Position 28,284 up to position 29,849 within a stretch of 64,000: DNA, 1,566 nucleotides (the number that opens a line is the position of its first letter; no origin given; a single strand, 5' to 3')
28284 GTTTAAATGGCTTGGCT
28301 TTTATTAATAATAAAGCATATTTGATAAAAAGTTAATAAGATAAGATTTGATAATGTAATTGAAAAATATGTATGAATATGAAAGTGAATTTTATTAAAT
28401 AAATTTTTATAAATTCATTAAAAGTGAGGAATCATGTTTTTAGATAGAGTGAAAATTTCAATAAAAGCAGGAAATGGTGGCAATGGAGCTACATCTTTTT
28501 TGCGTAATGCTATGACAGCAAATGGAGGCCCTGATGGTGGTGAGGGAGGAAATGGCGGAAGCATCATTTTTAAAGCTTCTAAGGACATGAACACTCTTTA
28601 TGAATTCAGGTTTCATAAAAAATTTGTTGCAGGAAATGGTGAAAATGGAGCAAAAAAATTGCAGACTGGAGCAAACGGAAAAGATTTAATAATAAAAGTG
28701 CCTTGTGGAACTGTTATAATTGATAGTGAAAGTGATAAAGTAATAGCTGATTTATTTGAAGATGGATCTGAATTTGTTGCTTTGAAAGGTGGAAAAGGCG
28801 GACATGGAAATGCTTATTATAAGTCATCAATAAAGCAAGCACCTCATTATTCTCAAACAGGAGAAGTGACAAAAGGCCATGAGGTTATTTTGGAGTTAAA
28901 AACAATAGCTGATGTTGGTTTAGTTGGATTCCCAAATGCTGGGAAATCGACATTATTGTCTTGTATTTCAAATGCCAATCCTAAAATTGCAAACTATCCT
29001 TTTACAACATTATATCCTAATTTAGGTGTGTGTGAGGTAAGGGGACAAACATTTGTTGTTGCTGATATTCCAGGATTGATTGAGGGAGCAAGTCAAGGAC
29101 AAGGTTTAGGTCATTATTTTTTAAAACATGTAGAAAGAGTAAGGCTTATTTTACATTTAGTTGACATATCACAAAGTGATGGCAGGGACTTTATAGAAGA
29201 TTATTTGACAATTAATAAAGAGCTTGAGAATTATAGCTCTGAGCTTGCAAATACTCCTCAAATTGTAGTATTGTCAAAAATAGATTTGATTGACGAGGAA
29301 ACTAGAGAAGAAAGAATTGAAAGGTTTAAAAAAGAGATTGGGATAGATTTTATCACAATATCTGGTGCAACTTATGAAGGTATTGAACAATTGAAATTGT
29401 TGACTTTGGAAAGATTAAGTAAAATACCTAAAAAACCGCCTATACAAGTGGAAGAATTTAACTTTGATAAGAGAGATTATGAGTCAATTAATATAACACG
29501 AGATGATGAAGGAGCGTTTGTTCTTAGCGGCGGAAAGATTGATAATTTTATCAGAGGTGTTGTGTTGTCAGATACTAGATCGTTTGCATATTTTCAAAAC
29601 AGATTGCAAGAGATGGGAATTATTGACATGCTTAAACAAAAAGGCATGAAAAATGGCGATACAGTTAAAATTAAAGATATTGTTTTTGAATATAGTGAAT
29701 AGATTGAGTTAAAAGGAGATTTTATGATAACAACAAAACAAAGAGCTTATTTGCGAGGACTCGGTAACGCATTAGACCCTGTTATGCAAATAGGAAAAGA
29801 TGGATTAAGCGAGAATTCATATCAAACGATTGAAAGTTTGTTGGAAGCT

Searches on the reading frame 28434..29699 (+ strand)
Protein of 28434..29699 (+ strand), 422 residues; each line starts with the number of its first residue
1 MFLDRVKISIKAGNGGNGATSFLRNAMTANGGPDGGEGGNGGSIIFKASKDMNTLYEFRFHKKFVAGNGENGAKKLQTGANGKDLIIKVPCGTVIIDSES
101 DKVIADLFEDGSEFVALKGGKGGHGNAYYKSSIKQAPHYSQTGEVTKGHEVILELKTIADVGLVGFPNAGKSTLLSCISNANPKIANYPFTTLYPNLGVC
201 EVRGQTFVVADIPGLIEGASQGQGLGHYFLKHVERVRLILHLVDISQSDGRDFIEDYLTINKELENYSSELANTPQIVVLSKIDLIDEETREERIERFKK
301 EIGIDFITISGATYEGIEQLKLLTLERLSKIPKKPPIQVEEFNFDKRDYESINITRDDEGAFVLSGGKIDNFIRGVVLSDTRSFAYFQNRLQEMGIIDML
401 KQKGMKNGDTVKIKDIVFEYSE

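Call 43: search_protein_families(library=pfam, proteins=[window:28434-29699:+], max_evalue=0.00001)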
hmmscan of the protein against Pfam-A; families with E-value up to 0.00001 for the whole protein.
window:28434-29699:+ (422 aa): 4 families
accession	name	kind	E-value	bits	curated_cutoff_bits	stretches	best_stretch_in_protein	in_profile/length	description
PF01018.28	GTP1_OBG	-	3.8e-55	186.2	27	1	4-157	2-155/155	GTP1/OBG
PF01926.29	MMR_HSR1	-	2.4e-26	92.5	21.9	1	160-282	1-113/113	50S ribosome-binding GTPase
PF09269.16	DUF1967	-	1.2e-19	70.6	27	1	353-420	2-70/70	Domain of unknown function (DUF1967)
PF02421.24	FeoB_N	-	2.1e-15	57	27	1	161-321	3-153/156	Ferrous iron transport protein B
